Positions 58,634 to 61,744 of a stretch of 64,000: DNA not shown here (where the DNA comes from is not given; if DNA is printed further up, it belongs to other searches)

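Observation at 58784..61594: AEP primase-like + SF2 helicase + DUF559 nuclease in a single 936-aa protein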

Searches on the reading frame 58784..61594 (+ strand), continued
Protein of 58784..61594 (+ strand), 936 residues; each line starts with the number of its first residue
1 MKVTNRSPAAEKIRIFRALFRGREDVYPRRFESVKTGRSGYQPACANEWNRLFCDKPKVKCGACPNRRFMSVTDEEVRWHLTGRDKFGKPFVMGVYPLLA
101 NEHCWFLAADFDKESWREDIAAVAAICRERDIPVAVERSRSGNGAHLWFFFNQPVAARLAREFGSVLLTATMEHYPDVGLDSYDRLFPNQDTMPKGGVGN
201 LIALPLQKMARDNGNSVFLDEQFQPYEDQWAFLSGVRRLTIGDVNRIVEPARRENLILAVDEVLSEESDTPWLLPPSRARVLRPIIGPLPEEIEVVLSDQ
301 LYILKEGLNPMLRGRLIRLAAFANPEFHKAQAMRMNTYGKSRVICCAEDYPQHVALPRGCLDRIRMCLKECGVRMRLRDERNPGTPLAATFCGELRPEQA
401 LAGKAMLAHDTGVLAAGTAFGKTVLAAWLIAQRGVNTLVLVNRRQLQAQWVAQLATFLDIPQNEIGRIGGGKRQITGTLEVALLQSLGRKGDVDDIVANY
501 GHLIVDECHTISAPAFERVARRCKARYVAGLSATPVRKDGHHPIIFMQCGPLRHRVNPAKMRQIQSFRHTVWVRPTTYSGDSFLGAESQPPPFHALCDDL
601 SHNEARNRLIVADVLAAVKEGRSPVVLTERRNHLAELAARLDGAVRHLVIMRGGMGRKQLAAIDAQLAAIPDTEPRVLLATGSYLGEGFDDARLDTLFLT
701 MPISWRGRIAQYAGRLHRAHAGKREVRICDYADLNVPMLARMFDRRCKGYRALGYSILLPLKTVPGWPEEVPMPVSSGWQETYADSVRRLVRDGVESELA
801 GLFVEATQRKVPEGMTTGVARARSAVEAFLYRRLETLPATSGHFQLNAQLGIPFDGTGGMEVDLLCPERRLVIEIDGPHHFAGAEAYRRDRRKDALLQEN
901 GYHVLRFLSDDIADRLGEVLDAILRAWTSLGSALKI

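Call 11: find_homologous_proteins(query=window:58784-61594:+, max_evalue=1e-10)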
Query window:58784-61594:+ (936 aa): 8000 proteins with E <= 1e-10 among 8000 candidates; the best 120 are listed.
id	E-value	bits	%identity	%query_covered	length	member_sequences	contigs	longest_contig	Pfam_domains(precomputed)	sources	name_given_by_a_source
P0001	0.0e+0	2169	100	100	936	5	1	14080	PF04480.19,PF00270.36,PF22548.3,PF04851.22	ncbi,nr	ncbi:MAG: DUF559 domain-containing protein [Kiritimatiellae bacterium]|nr:DUF559 domain-containing p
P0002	0.0e+0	1902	87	100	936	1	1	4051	PF04480.19,PF00270.36,PF22548.3,PF04851.22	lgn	-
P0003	0.0e+0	1770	81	99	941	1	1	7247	PF04480.19,PF00270.36,PF22548.3,PF04851.22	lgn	-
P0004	0.0e+0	1742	80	99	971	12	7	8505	PF04480.19,PF00270.36,PF22548.3,PF18741.8,PF04851.22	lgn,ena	-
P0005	0.0e+0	1676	77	99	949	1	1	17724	PF04480.19,PF00270.36,PF22548.3,PF18741.8,PF04851.22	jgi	-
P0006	0.0e+0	1410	67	99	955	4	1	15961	PF04480.19,PF00270.36,PF22548.3,PF04851.22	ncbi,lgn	-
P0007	0.0e+0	1405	66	99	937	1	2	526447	PF04480.19,PF00270.36,PF22548.3,PF18741.8,PF04851.22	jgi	jgi:superfamily II DNA or RNA helicase/very-short-patch-repair endonuclease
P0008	0.0e+0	1402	66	99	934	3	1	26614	PF04480.19,PF00270.36,PF22548.3,PF04851.22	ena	-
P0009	0.0e+0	1391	66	99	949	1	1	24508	PF04480.19,PF00270.36,PF22548.3,PF18741.8,PF04851.22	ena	-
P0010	0.0e+0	1390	66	99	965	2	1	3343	PF04480.19,PF00270.36,PF22548.3,PF18741.8,PF04851.22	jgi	jgi:superfamily II DNA or RNA helicase/very-short-patch-repair endonuclease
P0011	0.0e+0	1388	66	99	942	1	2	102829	PF04480.19,PF00270.36,PF22548.3,PF04851.22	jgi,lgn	jgi:superfamily II DNA or RNA helicase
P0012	0.0e+0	1376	65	99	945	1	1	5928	PF04480.19,PF00270.36,PF22548.3,PF04851.22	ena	-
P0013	0.0e+0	1370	65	99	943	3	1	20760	PF04480.19,PF00270.36,PF22548.3,PF04851.22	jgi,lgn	jgi:superfamily II DNA or RNA helicase/very-short-patch-repair endonuclease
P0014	0.0e+0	1364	66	99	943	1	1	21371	PF04480.19,PF00270.36,PF22548.3,PF04851.22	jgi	jgi:superfamily II DNA or RNA helicase/very-short-patch-repair endonuclease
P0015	0.0e+0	1351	65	99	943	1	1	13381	PF04480.19,PF00270.36,PF22548.3,PF04851.22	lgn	-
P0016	0.0e+0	1348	65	99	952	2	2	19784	PF04480.19,PF00270.36,PF22548.3,PF04851.22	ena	-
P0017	0.0e+0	1339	64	99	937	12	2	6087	PF04480.19,PF00270.36,PF22548.3,PF04851.22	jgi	jgi:superfamily II DNA or RNA helicase/very-short-patch-repair endonuclease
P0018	0.0e+0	1339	64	99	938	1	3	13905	PF04480.19,PF00270.36,PF22548.3,PF04851.22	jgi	jgi:superfamily II DNA or RNA helicase/very-short-patch-repair endonuclease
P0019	0.0e+0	1338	64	99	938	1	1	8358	PF04480.19,PF00270.36,PF22548.3,PF04851.22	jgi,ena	-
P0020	0.0e+0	1338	64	99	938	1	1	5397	PF04480.19,PF00270.36,PF22548.3,PF04851.22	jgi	jgi:superfamily II DNA or RNA helicase/very-short-patch-repair endonuclease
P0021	0.0e+0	1337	64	99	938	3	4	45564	PF04480.19,PF00270.36,PF22548.3,PF04851.22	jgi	jgi:superfamily II DNA or RNA helicase/very-short-patch-repair endonuclease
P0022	0.0e+0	1334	63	99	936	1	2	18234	PF04480.19,PF00270.36,PF22548.3,PF04851.22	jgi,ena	-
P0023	0.0e+0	1333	63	99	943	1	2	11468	PF04480.19,PF00270.36,PF22548.3,PF04851.22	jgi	jgi:superfamily II DNA or RNA helicase/very-short-patch-repair endonuclease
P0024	0.0e+0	1333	64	99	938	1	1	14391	PF04480.19,PF00270.36,PF22548.3,PF04851.22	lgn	-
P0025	0.0e+0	1331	63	99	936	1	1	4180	PF04480.19,PF00270.36,PF22548.3,PF04851.22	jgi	-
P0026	0.0e+0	1331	64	99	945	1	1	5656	PF04480.19,PF00270.36,PF22548.3,PF18741.8,PF04851.22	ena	-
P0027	0.0e+0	1328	63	99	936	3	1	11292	PF04480.19,PF00270.36,PF22548.3,PF04851.22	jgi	-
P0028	0.0e+0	1325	63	99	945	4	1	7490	PF04480.19,PF00270.36,PF22548.3,PF18741.8,PF13401.13,PF04851.22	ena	-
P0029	0.0e+0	1323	64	99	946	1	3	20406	PF04480.19,PF00270.36,PF22548.3,PF04851.22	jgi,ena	-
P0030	0.0e+0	1323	63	99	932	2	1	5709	PF04480.19,PF00270.36,PF22548.3,PF18741.8,PF04851.22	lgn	-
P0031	0.0e+0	1320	63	99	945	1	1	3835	PF04480.19,PF00270.36,PF22548.3,PF04851.22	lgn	-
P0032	0.0e+0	1319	63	99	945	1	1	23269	PF04480.19,PF00270.36,PF22548.3,PF18741.8,PF13401.13,PF04851.22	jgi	-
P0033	0.0e+0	1318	63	99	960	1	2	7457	PF04480.19,PF00270.36,PF22548.3,PF18741.8,PF04851.22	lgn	-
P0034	0.0e+0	1316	62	100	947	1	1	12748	PF04480.19,PF00270.36,PF22548.3,PF04851.22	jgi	jgi:superfamily II DNA or RNA helicase/very-short-patch-repair endonuclease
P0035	0.0e+0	1316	62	99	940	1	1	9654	PF04480.19,PF00270.36,PF22548.3,PF04851.22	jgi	jgi:superfamily II DNA or RNA helicase/very-short-patch-repair endonuclease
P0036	0.0e+0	1315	63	99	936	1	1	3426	PF04480.19,PF00270.36,PF22548.3,PF04851.22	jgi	-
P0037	0.0e+0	1315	62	99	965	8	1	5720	PF04480.19,PF00270.36,PF22548.3,PF04851.22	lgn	-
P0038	0.0e+0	1313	64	99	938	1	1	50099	PF04480.19,PF00270.36,PF22548.3,PF04851.22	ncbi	-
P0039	0.0e+0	1313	62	99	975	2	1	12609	PF04480.19,PF00270.36,PF22548.3,PF04851.22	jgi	-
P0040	0.0e+0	1313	62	99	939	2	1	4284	PF04480.19,PF00270.36,PF22548.3,PF04851.22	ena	-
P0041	0.0e+0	1313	61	99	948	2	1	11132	PF04480.19,PF00270.36,PF22548.3,PF18741.8,PF04851.22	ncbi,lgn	-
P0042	0.0e+0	1312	62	99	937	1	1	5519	PF04480.19,PF00270.36,PF22548.3,PF04851.22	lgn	-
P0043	0.0e+0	1311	63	99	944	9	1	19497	PF04480.19,PF00270.36,PF22548.3,PF18741.8,PF04851.22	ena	-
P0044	0.0e+0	1311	63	99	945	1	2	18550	PF04480.19,PF00270.36,PF22548.3,PF18741.8,PF13401.13,PF04851.22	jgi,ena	-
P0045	0.0e+0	1310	61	99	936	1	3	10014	PF04480.19,PF00270.36,PF22548.3,PF04851.22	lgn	-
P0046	0.0e+0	1309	62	99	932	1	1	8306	PF04480.19,PF00270.36,PF22548.3,PF18741.8,PF04851.22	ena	-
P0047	0.0e+0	1308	62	99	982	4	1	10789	PF04480.19,PF00270.36,PF22548.3,PF13401.13,PF04851.22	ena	-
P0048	0.0e+0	1308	63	99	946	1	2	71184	PF04480.19,PF00270.36,PF22548.3,PF04851.22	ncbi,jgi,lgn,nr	ncbi:MAG: DEAD/DEAH box helicase family protein [Planctomycetes bacterium]|jgi:superfamily II DNA or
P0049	0.0e+0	1308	62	99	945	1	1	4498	PF04480.19,PF00270.36,PF22548.3,PF04851.22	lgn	-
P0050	0.0e+0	1308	63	99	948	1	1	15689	PF04480.19,PF00270.36,PF22548.3,PF04851.22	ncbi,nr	ncbi:MAG: DEAD/DEAH box helicase family protein [Planctomycetota bacterium]|nr:DEAD/DEAH box helicas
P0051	0.0e+0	1307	62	99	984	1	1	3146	PF04480.19,PF00270.36,PF22548.3,PF04851.22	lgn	-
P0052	0.0e+0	1307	62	99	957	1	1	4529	PF04480.19,PF00270.36,PF22548.3,PF18741.8,PF04851.22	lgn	-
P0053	0.0e+0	1307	63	99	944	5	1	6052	PF04480.19,PF00270.36,PF22548.3,PF18741.8,PF04851.22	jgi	-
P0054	0.0e+0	1306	62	100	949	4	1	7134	PF04480.19,PF00270.36,PF22548.3,PF18741.8,PF04851.22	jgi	jgi:superfamily II DNA or RNA helicase/very-short-patch-repair endonuclease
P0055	0.0e+0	1306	62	99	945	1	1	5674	PF04480.19,PF00270.36,PF22548.3,PF18741.8,PF13401.13,PF04851.22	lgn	-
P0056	0.0e+0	1305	62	99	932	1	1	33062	PF04480.19,PF00270.36,PF22548.3,PF18741.8,PF04851.22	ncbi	-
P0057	0.0e+0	1305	63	99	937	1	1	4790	PF04480.19,PF00270.36,PF22548.3,PF18741.8,PF04851.22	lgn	-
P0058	0.0e+0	1305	62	99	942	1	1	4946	PF04480.19,PF00270.36,PF22548.3,PF04851.22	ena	-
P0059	0.0e+0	1305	61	99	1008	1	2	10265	PF04480.19,PF00270.36,PF22548.3,PF04851.22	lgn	-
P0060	0.0e+0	1305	62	99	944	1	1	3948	PF04480.19,PF00270.36,PF22548.3,PF04851.22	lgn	-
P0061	0.0e+0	1304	62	99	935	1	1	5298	PF04480.19,PF00270.36,PF22548.3,PF18741.8,PF04851.22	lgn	-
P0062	0.0e+0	1304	62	99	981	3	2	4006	PF04480.19,PF00270.36,PF22548.3,PF04851.22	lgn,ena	-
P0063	0.0e+0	1303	62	99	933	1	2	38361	PF04480.19,PF00270.36,PF22548.3,PF18741.8,PF04851.22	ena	-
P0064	0.0e+0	1303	63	99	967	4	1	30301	PF04480.19,PF00270.36,PF22548.3,PF04851.22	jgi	jgi:superfamily II DNA or RNA helicase/very-short-patch-repair endonuclease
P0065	0.0e+0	1303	63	99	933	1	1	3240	PF04480.19,PF00270.36,PF22548.3,PF18741.8,PF04851.22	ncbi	ncbi:MAG: TOTE conflict system archaeo-eukaryotic primase domain-containing protein [Tepidisphaerale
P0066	0.0e+0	1302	61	99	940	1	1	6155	PF04480.19,PF00270.36,PF22548.3,PF18741.8,PF04851.22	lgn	-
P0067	0.0e+0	1301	62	99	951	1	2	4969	PF04480.19,PF00270.36,PF22548.3,PF04851.22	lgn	-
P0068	0.0e+0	1301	62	99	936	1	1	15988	PF04480.19,PF00270.36,PF22548.3,PF04851.22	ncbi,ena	-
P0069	0.0e+0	1301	62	99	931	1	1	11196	PF04480.19,PF00270.36,PF22548.3,PF18741.8,PF04851.22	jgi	-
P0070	0.0e+0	1301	61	99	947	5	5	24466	PF04480.19,PF00270.36,PF22548.3,PF18741.8,PF04851.22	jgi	jgi:superfamily II DNA or RNA helicase/very-short-patch-repair endonuclease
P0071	0.0e+0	1301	62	99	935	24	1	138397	PF04480.19,PF00270.36,PF22548.3,PF04851.22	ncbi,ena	-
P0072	0.0e+0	1301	61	99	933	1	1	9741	PF04480.19,PF00270.36,PF22548.3,PF04851.22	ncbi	-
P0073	0.0e+0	1301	61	99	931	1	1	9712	PF04480.19,PF00270.36,PF22548.3,PF18741.8,PF04851.22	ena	-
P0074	0.0e+0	1300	63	99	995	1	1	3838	PF04480.19,PF00270.36,PF22548.3,PF04851.22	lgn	-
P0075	0.0e+0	1300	63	99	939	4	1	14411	PF04480.19,PF00270.36,PF22548.3,PF18741.8,PF04851.22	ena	-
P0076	0.0e+0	1300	62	99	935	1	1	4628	PF04480.19,PF00270.36,PF22548.3,PF04851.22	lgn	-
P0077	0.0e+0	1300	63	100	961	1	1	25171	PF04480.19,PF00270.36,PF22548.3,PF13401.13,PF04851.22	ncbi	-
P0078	0.0e+0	1300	62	99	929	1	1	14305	PF04480.19,PF00270.36,PF22548.3,PF18741.8,PF04851.22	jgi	jgi:superfamily II DNA or RNA helicase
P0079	0.0e+0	1300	62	99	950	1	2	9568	PF04480.19,PF00270.36,PF22548.3,PF04851.22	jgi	jgi:superfamily II DNA or RNA helicase/very-short-patch-repair endonuclease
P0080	0.0e+0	1300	61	99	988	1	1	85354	PF04480.19,PF00270.36,PF22548.3,PF04851.22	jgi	jgi:superfamily II DNA or RNA helicase/very-short-patch-repair endonuclease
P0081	0.0e+0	1300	61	99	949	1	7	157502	PF04480.19,PF00270.36,PF22548.3,PF18741.8,PF04851.22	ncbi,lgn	-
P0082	0.0e+0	1299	62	99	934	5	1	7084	PF04480.19,PF00270.36,PF22548.3,PF04851.22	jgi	jgi:superfamily II DNA or RNA helicase/very-short-patch-repair endonuclease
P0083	0.0e+0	1299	62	99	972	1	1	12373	PF04480.19,PF00270.36,PF22548.3,PF04851.22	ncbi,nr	ncbi:MAG: DEAD/DEAH box helicase family protein [Planctomycetes bacterium]|nr:DEAD/DEAH box helicase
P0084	0.0e+0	1299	61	99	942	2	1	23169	PF04480.19,PF00270.36,PF22548.3,PF18741.8,PF04851.22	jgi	-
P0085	0.0e+0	1299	62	99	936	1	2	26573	PF04480.19,PF00270.36,PF22548.3,PF04851.22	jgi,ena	jgi:superfamily II DNA or RNA helicase/very-short-patch-repair endonuclease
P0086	0.0e+0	1299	62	99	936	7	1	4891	PF04480.19,PF00270.36,PF22548.3,PF04851.22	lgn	-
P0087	0.0e+0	1299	62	99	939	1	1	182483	PF04480.19,PF00270.36,PF22548.3,PF18741.8,PF04851.22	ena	-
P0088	0.0e+0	1299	61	99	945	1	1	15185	PF04480.19,PF00270.36,PF22548.3,PF18741.8,PF04851.22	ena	-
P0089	0.0e+0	1298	62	99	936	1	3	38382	PF04480.19,PF00270.36,PF22548.3,PF18741.8,PF04851.22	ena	-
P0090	0.0e+0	1298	62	99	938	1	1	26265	PF04480.19,PF00270.36,PF22548.3,PF04851.22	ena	-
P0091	0.0e+0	1298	62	99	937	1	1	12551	PF04480.19,PF00270.36,PF22548.3,PF04851.22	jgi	jgi:superfamily II DNA or RNA helicase/very-short-patch-repair endonuclease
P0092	0.0e+0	1298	61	99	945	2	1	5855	PF04480.19,PF00270.36,PF22548.3,PF04851.22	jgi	jgi:superfamily II DNA or RNA helicase/very-short-patch-repair endonuclease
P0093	0.0e+0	1298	61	99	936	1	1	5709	PF04480.19,PF00270.36,PF22548.3,PF04851.22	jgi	jgi:superfamily II DNA or RNA helicase/very-short-patch-repair endonuclease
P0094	0.0e+0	1298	62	99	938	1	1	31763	PF04480.19,PF00270.36,PF22548.3,PF04851.22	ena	-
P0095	0.0e+0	1297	62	99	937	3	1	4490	PF04480.19,PF00270.36,PF22548.3,PF04851.22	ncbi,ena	-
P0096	0.0e+0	1297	61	99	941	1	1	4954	PF04480.19,PF00270.36,PF22548.3,PF04851.22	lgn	-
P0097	0.0e+0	1297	62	99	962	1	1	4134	PF04480.19,PF00270.36,PF22548.3,PF18741.8,PF04851.22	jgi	jgi:superfamily II DNA or RNA helicase/very-short-patch-repair endonuclease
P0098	0.0e+0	1297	61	99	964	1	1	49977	PF04480.19,PF00270.36,PF22548.3,PF18741.8,PF04851.22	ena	-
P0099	0.0e+0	1297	62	99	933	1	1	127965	PF04480.19,PF00270.36,PF22548.3,PF18741.8,PF04851.22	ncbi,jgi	-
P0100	0.0e+0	1297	62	99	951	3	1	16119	PF04480.19,PF00270.36,PF22548.3,PF18741.8,PF04851.22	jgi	-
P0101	0.0e+0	1297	63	97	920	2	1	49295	PF04480.19,PF00270.36,PF22548.3,PF18741.8,PF04851.22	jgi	-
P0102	0.0e+0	1297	61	99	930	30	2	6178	PF04480.19,PF00270.36,PF22548.3,PF18741.8,PF04851.22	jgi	jgi:superfamily II DNA or RNA helicase/very-short-patch-repair endonuclease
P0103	0.0e+0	1297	61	99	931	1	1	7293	PF04480.19,PF00270.36,PF22548.3,PF04851.22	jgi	jgi:superfamily II DNA or RNA helicase/very-short-patch-repair endonuclease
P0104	0.0e+0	1297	62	99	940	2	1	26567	PF04480.19,PF00270.36,PF22548.3,PF04851.22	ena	-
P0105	0.0e+0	1297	61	100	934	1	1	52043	PF04480.19,PF00270.36,PF22548.3,PF04851.22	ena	-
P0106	0.0e+0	1296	62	99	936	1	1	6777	PF04480.19,PF00270.36,PF22548.3,PF04851.22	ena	-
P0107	0.0e+0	1296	61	99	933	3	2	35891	PF04480.19,PF00270.36,PF22548.3,PF04851.22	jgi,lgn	jgi:superfamily II DNA or RNA helicase/very-short-patch-repair endonuclease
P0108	0.0e+0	1296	61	99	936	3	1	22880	PF04480.19,PF00270.36,PF22548.3,PF04851.22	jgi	jgi:superfamily II DNA or RNA helicase/very-short-patch-repair endonuclease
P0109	0.0e+0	1296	61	99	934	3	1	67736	PF04480.19,PF00270.36,PF22548.3,PF18741.8,PF04851.22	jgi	jgi:superfamily II DNA or RNA helicase/very-short-patch-repair endonuclease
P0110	0.0e+0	1296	61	99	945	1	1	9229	PF04480.19,PF00270.36,PF22548.3,PF18741.8,PF04851.22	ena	-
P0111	0.0e+0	1296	61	99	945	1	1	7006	PF04480.19,PF00270.36,PF22548.3,PF04851.22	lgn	-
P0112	0.0e+0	1296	62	98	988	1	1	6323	PF04480.19,PF00270.36,PF22548.3,PF18741.8,PF04851.22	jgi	jgi:superfamily II DNA or RNA helicase/very-short-patch-repair endonuclease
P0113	0.0e+0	1296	62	99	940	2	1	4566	PF04480.19,PF00270.36,PF22548.3,PF04851.22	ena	-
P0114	0.0e+0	1296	61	99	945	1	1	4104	PF04480.19,PF00270.36,PF22548.3,PF18741.8,PF04851.22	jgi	jgi:superfamily II DNA or RNA helicase/very-short-patch-repair endonuclease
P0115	0.0e+0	1295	63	99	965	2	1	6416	PF04480.19,PF00270.36,PF22548.3,PF04851.22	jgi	jgi:superfamily II DNA or RNA helicase/very-short-patch-repair endonuclease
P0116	0.0e+0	1295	62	99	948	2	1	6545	PF04480.19,PF00270.36,PF22548.3,PF04851.22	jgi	jgi:superfamily II DNA or RNA helicase/very-short-patch-repair endonuclease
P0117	0.0e+0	1295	62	99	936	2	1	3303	PF04480.19,PF00270.36,PF22548.3,PF18741.8,PF04851.22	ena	-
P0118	0.0e+0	1295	62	99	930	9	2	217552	PF04480.19,PF00270.36,PF22548.3,PF18741.8,PF04851.22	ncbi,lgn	-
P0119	0.0e+0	1295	62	99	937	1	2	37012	PF04480.19,PF00270.36,PF22548.3,PF04851.22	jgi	jgi:superfamily II DNA or RNA helicase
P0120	0.0e+0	1295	61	99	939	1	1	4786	PF04480.19,PF00270.36,PF22548.3,PF18741.8,PF04851.22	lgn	-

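Call 13: find_related_loci(query=window:58784-61594:+, collection=genome_contigs, flank=10000)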
Query window:58784-61594:+ (936 aa) in genome_contigs; peptide patterns used: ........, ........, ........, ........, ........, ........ (x = any residue, [..] = any of these).
599 stretches matched a pattern (row limit reached: there are more); 586 encode a relative of the query (tblastn E <= 1e-3); the best 80 are kept; 80 distinct loci.
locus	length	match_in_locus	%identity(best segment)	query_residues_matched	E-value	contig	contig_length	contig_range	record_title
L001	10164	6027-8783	62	7-928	0e+0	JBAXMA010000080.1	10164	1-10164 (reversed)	MAG: bacterium isolate ELA441 MAG441_80, whole genome shotgun sequence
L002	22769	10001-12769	64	2-926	0e+0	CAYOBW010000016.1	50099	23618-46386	MAG TPA_asm: uncultured Victivallales bacterium isolate SRP272421_co2_758 genome assembly, contig: NODE_1133_length_5009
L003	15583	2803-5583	60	3-929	0e+0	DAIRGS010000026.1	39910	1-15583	MAG TPA_asm: Tepidisphaeraceae bacterium isolate CTOTU41345 NODE_426_length_39910_cov_5.453394, whole genome shotgun seq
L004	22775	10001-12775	61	3-928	0e+0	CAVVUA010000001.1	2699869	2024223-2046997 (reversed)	MAG: uncultured Acidobacteriota bacterium isolate MFD04434.bin.1.18 genome assembly, contig: contig_23036, whole genome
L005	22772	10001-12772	61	3-928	0e+0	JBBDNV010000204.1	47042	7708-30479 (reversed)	MAG: Pirellulales bacterium isolate LejiaB_63_21 Lejia_B_925_length_47042_cov_13, whole genome shotgun sequence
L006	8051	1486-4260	60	3-928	0e+0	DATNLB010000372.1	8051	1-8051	MAG TPA_asm: Candidatus Acidiferrales bacterium isolate SMAG_U11440 k141_2133, whole genome shotgun sequence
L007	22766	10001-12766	62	2-925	0e+0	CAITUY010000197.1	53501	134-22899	uncultured bacterium isolate AlinenLipids_bin-7679 genome assembly, contig: bin-7679:197/250, whole genome shotgun seque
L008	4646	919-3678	60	3-924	0e+0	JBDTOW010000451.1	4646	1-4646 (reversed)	MAG: Verrucomicrobiota bacterium isolate cluster3_bin.183 NODE_108198_length_4646_cov_5.243956, whole genome shotgun seq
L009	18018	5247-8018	61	3-928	0e+0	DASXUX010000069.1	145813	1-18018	MAG TPA_asm: Planctomycetota bacterium isolate SMAG_U4729 k141_356738, whole genome shotgun sequence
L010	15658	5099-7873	62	3-926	0e+0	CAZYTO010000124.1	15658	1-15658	MAG TPA_asm: uncultured Thermoanaerobaculia bacterium isolate binchicken_co185_101 genome assembly, contig: NODE_5479_le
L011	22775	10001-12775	61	3-928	0e+0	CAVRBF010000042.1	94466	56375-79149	MAG: uncultured Acidobacteriota bacterium isolate MFD04492.bin.2.4 genome assembly, contig: contig_27234, whole genome s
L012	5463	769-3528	61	3-924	0e+0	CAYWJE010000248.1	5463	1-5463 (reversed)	MAG TPA_asm: uncultured Verrucomicrobiota bacterium isolate binchicken_co139_732 genome assembly, contig: NODE_37005_len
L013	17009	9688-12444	61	5-924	0e+0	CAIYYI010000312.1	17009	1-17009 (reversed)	MAG: uncultured Verrucomicrobia bacterium isolate Loclat_bin-16082 genome assembly, contig: bin-16082:312/709, whole gen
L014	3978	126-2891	61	12-935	0e+0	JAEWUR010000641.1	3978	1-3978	MAG: Planctomycetota bacterium isolate OH_SDB_29 k127_662048, whole genome shotgun sequence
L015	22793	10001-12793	60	3-934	0e+0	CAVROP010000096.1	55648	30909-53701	MAG: uncultured Acidobacteriota bacterium isolate MFD03726.bin.1.150 genome assembly, contig: contig_50259, whole genome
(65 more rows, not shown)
